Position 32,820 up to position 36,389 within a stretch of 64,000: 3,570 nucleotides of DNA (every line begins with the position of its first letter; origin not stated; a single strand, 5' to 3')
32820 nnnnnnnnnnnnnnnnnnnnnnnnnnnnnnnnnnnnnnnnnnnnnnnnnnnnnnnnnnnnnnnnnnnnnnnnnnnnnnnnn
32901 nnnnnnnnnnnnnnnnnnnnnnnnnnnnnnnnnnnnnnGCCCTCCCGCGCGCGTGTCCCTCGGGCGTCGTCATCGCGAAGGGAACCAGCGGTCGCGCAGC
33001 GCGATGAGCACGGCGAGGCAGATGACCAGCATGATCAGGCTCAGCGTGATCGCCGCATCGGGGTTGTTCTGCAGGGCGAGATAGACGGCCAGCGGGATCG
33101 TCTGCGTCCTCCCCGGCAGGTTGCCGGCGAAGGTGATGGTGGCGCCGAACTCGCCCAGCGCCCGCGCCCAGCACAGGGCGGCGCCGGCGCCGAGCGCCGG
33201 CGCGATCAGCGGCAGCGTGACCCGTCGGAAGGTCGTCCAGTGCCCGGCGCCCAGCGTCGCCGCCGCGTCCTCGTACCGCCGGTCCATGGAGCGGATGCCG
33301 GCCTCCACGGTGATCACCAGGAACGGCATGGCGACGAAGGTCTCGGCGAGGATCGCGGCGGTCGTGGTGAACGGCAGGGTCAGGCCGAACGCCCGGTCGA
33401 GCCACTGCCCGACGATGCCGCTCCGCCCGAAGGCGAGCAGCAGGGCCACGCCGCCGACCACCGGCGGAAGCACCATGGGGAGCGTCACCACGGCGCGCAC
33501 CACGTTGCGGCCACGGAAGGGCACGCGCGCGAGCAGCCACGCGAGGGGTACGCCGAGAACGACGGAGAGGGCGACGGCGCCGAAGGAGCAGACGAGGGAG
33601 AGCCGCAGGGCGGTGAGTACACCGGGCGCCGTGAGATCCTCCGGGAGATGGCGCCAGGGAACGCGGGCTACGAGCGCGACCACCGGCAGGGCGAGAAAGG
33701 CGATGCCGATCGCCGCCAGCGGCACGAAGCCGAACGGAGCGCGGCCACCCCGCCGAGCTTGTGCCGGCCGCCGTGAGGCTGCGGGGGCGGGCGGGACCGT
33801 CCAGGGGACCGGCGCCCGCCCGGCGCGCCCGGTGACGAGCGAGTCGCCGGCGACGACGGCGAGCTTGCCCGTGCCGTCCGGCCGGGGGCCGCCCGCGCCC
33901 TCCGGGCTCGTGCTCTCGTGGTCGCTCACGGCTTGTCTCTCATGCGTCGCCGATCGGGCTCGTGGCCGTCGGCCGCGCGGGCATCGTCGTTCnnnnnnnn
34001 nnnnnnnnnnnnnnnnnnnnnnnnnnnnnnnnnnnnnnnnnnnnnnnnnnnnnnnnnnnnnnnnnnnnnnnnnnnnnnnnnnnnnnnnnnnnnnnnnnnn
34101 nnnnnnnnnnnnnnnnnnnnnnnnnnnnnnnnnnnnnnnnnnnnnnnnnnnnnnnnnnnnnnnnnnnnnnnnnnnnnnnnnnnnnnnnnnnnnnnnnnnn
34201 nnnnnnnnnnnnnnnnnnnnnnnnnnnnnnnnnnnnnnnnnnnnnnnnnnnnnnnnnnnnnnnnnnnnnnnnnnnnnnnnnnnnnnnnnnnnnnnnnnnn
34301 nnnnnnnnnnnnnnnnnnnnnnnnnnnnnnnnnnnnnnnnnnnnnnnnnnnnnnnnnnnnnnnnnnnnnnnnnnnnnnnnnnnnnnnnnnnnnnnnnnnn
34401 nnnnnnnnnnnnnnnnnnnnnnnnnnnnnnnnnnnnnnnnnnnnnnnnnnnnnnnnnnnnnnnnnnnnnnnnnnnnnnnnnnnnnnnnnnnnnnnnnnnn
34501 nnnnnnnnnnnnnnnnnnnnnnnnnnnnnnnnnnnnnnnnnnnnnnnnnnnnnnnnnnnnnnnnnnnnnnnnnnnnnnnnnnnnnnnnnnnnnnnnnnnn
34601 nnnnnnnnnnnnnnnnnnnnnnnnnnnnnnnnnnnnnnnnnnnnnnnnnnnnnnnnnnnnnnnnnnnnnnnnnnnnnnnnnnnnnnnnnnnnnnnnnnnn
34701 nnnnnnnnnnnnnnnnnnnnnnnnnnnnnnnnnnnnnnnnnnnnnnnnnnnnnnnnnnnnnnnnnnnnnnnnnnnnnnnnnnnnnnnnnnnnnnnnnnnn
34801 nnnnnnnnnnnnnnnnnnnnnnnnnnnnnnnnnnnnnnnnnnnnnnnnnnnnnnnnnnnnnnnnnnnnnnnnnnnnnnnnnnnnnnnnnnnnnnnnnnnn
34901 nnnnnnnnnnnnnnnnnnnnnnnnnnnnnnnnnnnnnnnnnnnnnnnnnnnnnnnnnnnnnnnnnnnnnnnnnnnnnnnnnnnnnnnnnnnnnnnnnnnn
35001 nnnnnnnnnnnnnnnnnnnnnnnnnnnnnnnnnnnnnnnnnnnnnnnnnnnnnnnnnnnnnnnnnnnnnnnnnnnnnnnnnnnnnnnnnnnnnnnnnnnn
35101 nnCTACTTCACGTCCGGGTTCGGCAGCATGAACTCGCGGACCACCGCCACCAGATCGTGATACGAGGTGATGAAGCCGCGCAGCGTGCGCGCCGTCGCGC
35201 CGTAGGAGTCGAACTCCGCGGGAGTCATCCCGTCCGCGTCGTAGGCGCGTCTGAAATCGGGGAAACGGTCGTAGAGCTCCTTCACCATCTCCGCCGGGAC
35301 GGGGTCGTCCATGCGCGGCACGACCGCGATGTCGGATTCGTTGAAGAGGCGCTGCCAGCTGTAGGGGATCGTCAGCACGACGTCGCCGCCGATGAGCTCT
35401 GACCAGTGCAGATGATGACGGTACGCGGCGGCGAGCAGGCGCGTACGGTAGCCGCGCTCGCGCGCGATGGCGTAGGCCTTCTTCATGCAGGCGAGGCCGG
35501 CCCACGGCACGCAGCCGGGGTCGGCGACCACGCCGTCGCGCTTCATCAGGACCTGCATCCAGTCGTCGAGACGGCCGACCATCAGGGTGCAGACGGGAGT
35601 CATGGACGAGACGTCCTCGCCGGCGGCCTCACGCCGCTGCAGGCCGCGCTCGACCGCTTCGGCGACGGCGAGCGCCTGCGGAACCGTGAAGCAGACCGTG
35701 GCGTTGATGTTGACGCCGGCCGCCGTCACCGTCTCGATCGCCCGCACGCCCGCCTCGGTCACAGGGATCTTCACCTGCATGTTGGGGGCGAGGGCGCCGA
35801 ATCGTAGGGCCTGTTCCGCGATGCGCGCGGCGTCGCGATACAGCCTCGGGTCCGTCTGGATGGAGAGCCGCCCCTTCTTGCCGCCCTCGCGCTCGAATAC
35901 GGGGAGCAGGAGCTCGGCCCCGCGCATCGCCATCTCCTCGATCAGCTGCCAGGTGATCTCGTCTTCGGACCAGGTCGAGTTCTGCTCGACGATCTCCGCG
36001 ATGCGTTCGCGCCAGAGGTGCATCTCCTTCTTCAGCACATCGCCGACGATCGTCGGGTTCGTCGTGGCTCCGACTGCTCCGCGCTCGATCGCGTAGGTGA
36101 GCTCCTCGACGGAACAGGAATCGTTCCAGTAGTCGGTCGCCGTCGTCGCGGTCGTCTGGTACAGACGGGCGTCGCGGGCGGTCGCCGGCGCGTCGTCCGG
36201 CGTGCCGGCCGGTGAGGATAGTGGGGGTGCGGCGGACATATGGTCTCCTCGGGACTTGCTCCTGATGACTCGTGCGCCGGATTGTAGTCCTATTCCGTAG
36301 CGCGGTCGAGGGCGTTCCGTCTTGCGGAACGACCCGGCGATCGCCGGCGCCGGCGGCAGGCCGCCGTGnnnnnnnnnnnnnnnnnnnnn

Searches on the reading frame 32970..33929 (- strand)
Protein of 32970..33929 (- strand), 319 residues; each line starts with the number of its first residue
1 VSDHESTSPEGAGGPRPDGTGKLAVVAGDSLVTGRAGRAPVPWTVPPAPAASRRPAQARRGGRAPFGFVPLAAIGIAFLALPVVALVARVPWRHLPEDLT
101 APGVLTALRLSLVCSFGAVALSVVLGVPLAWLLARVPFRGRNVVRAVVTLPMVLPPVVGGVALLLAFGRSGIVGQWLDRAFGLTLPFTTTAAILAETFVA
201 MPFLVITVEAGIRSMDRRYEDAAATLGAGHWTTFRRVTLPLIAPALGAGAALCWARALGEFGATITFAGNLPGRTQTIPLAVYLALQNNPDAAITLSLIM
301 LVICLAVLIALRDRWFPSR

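Call 48: search_protein_families(library=pfam, proteins=[window:32970-33929:-], max_evalue=0.00001)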
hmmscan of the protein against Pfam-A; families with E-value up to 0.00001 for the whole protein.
window:32970-33929:- (319 aa): 1 family
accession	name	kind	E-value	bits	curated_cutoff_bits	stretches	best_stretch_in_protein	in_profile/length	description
PF00528.27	BPD_transp_1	-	1.4e-20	74.2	26.4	1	126-314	1-173/184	Binding-protein-dependent transport system inner membrane component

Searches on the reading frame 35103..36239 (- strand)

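Call 48: search_protein_families(library=pfam, proteins=[window:35103-36239:-], max_evalue=0.00001)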
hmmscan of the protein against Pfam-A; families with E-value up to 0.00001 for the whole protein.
window:35103-36239:- (378 aa): 1 family
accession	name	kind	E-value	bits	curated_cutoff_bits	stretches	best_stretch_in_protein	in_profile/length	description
PF00923.25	TAL_FSA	-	2.6e-43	148.9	27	1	38-296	2-229/285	Transaldolase/Fructose-6-phosphate aldolase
